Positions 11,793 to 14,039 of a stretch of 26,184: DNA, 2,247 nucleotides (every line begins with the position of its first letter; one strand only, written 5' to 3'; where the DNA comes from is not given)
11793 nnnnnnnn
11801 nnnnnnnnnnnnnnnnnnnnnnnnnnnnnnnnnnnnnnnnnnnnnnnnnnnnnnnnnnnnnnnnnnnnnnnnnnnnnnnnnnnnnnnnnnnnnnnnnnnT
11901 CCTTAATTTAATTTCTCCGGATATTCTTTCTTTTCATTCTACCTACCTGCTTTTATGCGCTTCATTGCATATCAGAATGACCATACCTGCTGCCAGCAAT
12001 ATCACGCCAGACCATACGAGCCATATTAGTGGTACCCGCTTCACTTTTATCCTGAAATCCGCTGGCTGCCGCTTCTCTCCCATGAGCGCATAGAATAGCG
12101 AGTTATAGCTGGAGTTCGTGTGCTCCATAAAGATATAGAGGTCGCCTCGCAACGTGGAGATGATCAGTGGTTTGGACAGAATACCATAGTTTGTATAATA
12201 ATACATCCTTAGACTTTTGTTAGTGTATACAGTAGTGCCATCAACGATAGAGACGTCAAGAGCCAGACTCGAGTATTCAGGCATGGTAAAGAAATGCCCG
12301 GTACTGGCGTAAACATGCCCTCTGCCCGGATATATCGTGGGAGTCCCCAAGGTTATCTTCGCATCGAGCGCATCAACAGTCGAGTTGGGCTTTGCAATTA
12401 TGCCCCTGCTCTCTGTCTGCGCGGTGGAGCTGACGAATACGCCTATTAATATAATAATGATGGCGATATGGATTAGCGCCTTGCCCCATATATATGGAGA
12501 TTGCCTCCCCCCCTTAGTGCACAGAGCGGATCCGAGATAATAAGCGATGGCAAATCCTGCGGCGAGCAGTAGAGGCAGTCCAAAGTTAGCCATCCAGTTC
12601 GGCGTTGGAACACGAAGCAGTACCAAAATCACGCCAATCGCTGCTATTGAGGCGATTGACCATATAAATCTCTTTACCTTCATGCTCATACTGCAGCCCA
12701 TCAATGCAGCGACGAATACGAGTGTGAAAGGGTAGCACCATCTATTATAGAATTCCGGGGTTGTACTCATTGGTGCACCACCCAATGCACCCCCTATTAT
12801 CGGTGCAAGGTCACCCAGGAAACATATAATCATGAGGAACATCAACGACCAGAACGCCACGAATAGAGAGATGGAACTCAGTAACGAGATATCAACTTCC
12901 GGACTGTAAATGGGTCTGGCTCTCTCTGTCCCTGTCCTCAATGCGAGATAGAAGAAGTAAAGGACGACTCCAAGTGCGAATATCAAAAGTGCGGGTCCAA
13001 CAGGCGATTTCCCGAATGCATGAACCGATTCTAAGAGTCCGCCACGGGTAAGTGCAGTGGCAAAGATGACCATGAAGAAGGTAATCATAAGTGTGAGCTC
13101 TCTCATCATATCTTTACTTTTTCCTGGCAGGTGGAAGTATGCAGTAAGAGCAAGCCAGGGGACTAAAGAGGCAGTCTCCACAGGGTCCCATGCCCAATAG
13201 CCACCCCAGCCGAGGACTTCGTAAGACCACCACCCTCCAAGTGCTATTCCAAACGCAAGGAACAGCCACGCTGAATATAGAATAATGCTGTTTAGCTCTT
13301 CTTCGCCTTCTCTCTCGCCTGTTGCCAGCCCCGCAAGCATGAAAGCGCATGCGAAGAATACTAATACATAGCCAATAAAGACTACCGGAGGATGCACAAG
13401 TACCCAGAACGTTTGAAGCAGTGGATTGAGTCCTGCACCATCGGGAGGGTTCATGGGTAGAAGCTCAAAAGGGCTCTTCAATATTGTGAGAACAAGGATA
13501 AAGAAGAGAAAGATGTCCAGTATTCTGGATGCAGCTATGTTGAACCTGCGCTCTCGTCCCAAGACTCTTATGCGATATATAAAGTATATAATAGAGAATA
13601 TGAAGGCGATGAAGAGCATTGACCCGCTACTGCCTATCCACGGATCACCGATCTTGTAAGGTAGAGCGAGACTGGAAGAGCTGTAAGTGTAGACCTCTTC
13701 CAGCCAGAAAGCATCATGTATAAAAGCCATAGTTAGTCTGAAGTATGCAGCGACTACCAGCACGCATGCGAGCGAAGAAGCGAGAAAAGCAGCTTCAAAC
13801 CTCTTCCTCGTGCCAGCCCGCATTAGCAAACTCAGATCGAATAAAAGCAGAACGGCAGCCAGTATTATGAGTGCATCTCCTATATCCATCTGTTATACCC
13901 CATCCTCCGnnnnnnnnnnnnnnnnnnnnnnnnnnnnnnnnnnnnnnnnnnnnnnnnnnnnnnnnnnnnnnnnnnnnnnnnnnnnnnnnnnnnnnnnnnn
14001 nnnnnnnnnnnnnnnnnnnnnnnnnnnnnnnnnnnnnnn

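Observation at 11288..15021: Cytochrome c island: NapC/NirT-like hexahaem gene convergent with a pentahaem - orphan - CcmF operon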

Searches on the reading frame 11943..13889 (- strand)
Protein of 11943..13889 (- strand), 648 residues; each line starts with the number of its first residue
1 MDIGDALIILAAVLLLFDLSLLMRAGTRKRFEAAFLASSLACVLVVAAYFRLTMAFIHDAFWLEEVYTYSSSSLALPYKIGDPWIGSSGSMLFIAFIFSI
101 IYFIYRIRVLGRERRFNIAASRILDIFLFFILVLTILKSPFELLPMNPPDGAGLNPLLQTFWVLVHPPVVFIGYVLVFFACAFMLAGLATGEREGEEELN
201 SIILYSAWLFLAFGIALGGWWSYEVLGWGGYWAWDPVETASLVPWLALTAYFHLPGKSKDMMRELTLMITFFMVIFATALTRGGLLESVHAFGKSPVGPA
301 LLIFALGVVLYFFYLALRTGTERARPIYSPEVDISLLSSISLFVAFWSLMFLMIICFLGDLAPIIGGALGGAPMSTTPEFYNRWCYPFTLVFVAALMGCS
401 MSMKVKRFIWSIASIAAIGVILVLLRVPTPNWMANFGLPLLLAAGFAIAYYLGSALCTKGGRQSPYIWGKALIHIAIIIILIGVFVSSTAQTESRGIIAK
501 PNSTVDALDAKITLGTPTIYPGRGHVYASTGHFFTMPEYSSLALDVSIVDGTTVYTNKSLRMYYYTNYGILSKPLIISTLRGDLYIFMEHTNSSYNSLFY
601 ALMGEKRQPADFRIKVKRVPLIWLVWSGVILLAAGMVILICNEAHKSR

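Call 3: search_protein_families(library=pfam, proteins=[window:11943-13889:-], max_evalue=1)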
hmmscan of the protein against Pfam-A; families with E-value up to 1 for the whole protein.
window:11943-13889:- (648 aa): 3 families
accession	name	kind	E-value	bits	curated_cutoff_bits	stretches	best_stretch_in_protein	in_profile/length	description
PF01578.25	Cytochrom_C_asm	-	1.4e-26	93.9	29.9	1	84-276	1-199/212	Cytochrome C assembly protein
PF16327.10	CcmF_C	-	4.4e-10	39.7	28.7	2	349-514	44-222/323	Cytochrome c-type biogenesis protein CcmF C-terminal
PF05140.19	ResB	-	0.0028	17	24.6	1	468-507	152-191/486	ResB-like family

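Call 4: search_protein_families(library=ncbifam, proteins=[window:11943-13889:-], max_evalue=1)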
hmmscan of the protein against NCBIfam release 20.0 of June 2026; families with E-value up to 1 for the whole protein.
window:11943-13889:- (648 aa): 4 families
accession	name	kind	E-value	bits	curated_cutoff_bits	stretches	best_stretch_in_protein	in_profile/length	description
TIGR03145.1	cyt_nit_nrfE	subfamily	4.2e-57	194.2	927.3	1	3-639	5-629/631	heme lyase NrfEFG subunit NrfE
TIGR00353.1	nrfE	subfamily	1.9e-55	188.8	569.05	1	51-640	4-572/578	heme lyase CcmF/NrfE family subunit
NF007691.0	PRK10369.1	subfamily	2.1e-45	155.5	394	1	25-424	28-435/573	heme lyase NrfEFG subunit NrfE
TIGR03144.1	cytochr_II_ccsB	equivalog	2.4e-12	47.1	187.6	2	200-276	160-236/252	c-type cytochrome biogenesis protein CcsB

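Call 15: find_related_loci(query=window:11943-13889:-, collection=genome_contigs, flank=8000)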
Query window:11943-13889:- (648 aa) in genome_contigs; peptide patterns used: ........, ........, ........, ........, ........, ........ (x = any residue, [..] = any of these).
600 stretches matched a pattern (row limit reached: there are more); 597 encode a relative of the query (tblastn E <= 1e-3); the best 80 are kept; 80 distinct loci.
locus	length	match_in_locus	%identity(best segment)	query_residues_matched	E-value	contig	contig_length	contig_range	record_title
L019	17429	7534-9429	58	7-643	0e+0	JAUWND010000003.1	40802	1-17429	MAG: Methanophagales archaeon isolate CSMAG_2415 CSMAG_2415_k141_185246_length_40802_cov_13.9926, whole genome shotgun s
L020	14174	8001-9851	39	5-644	1e-127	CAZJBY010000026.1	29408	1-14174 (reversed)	MAG TPA_asm: uncultured Candidatus Bathyarchaeia archaeon isolate binchicken_co129_789 genome assembly, contig: NODE_416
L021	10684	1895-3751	36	1-638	1e-119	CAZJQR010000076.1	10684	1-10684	MAG TPA_asm: uncultured Candidatus Bathyarchaeia archaeon isolate SRP185410_co2_368 genome assembly, contig: NODE_8069_l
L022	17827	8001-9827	38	20-648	2e-119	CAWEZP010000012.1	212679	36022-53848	MAG: Candidatus Bathyarchaeota archaeon isolate MFD05942.bin.2.196 genome assembly, contig: contig_3181, whole genome sh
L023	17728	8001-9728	37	37-633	2e-111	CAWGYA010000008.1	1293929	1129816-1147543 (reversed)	MAG: Candidatus Bathyarchaeota archaeon isolate MFD02416.bin.1.292 genome assembly, contig: contig_8137, whole genome sh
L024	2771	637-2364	33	55-640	5e-66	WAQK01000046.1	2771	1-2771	MAG: Pyrodictiaceae archaeon isolate S146_92_esom k151_316053, whole genome shotgun sequence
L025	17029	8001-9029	45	1-337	1e-74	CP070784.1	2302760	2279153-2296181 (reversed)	MAG: Candidatus Bathyarchaeota archaeon isolate bin16 chromosome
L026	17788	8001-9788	29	42-640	1e-60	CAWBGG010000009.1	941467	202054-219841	MAG: uncultured delta proteobacterium isolate MFD09222.bin.1.50 genome assembly, contig: contig_93723, whole genome shot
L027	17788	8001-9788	30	42-640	6e-60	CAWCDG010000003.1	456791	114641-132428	MAG: uncultured delta proteobacterium isolate MFD09286.bin.2.99 genome assembly, contig: contig_18937, whole genome shot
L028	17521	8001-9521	31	24-505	2e-59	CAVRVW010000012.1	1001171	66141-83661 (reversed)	MAG: uncultured Acidobacteriota bacterium isolate MFD02242.bin.2.43 genome assembly, contig: contig_9304, whole genome s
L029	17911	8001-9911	28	1-638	2e-58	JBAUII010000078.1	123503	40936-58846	MAG: Thermodesulfobacteriota bacterium isolate MFD09513_ilm_asm_bin6 k127_100097, whole genome shotgun sequence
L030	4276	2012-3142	36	25-391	2e-58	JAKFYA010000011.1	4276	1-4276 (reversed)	MAG: Acidobacteria bacterium isolate ND5_Bin_3_1 ND5_0028019, whole genome shotgun sequence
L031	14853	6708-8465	31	58-648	6e-59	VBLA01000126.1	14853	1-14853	MAG: Deltaproteobacteria bacterium isolate DP_23 14_1009_13_30cm_scaffold_6593, whole genome shotgun sequence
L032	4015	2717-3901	33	32-429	1e-57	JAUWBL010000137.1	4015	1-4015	MAG: Candidatus Geothermarchaeota archaeon isolate CSMAG_1319 CSMAG_1319_k141_1640821_length_4015_cov_3.0000, whole geno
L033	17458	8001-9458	31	42-503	5e-57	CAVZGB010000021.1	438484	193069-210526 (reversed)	MAG: uncultured delta proteobacterium isolate MFD05521.bin.1.220 genome assembly, contig: contig_8792, whole genome shot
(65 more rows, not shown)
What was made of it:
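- This CcmF is divergent: it scores below the CcmF and NrfE NCBIfam cut-offs, and its nearest non-ANME relatives are 36-39% identical (calls 4, 15).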

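Call 27: search_solved_structures(query=window:11943-13889:-, max_evalue=0.001, show_alignments=2)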
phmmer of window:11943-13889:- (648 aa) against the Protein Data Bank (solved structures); distinct sequences matched with E-value up to 0.001: 1.
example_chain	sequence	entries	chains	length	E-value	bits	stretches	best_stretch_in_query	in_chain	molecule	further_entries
6zmq_A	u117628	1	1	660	1.2e-44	156.5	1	10-494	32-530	Cytochrome C-type biogenesis protein ccmF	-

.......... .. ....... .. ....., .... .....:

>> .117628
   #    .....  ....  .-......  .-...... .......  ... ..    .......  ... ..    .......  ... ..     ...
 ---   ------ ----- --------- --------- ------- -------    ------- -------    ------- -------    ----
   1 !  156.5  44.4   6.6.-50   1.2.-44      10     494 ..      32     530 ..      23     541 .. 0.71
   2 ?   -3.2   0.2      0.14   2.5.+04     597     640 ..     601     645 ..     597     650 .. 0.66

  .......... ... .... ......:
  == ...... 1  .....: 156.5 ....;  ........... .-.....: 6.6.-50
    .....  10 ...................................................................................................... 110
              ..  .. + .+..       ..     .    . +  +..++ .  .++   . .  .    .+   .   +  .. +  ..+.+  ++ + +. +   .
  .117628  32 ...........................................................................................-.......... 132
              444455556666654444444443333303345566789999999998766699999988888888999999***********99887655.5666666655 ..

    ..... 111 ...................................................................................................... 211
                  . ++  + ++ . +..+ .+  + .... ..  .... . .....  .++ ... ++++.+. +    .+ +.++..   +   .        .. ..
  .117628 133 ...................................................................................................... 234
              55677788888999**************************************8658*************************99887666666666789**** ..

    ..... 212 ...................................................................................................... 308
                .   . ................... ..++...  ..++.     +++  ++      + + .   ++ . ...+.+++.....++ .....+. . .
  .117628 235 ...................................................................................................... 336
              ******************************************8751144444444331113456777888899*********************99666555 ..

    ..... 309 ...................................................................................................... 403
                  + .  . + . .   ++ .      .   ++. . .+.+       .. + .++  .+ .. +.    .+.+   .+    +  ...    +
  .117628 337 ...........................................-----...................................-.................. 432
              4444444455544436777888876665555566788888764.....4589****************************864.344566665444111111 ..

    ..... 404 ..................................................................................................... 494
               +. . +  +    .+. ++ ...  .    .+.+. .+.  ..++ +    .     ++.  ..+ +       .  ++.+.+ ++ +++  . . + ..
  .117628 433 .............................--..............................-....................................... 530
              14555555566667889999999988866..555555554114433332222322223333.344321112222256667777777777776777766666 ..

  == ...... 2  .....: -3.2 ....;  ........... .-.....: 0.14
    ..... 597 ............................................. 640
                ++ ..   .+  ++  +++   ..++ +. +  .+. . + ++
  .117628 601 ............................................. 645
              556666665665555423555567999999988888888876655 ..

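Call 41: list_cluster_members(proteins=[window:11943-13889:-, window:11288-11899:+, window:13910-14341:-, window:21816-23279:-, window:8149-9939:-])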
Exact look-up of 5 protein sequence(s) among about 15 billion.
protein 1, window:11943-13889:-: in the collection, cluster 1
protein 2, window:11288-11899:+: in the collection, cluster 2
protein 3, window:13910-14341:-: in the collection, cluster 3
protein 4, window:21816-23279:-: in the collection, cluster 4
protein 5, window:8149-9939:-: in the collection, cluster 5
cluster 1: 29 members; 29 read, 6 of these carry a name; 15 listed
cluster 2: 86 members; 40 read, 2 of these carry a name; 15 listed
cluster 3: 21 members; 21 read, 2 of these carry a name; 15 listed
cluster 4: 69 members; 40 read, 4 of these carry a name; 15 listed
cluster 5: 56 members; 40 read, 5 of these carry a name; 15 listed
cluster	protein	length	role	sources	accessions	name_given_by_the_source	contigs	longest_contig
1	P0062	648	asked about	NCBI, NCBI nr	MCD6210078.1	MAG: cytochrome c biogenesis protein CcsA [Methanophagales archaeon] | cytochrome c biogenesis protein CcsA [Methanophagales archaeon]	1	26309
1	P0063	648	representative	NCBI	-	-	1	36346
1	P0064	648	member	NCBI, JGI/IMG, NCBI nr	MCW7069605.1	MAG: cytochrome c biogenesis protein CcsA [Methanophagales archaeon] | cytochrome c biogenesis protein CcsA [Methanophagales archaeon]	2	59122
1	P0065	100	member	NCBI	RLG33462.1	hypothetical protein DRN80_04670, partial [Methanosarcinales archaeon]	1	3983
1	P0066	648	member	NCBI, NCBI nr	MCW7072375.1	MAG: cytochrome c biogenesis protein CcsA [Methanophagales archaeon] | cytochrome c biogenesis protein CcsA [Methanophagales archaeon]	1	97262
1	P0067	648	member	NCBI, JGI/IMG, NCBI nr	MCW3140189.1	MAG: cytochrome c biogenesis protein CcsA [Methanophagales archaeon] | cytochrome c biogenesis protein CcsA [Methanophagales archaeon]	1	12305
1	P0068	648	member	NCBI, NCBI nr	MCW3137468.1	MAG: cytochrome c biogenesis protein CcsA [Methanophagales archaeon] | cytochrome c biogenesis protein CcsA [Methanophagales archaeon]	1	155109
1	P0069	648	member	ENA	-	-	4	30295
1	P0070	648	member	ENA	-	-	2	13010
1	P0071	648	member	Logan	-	-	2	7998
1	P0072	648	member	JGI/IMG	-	-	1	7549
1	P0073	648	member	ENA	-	-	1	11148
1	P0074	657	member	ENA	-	-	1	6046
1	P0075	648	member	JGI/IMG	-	-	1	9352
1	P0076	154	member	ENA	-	-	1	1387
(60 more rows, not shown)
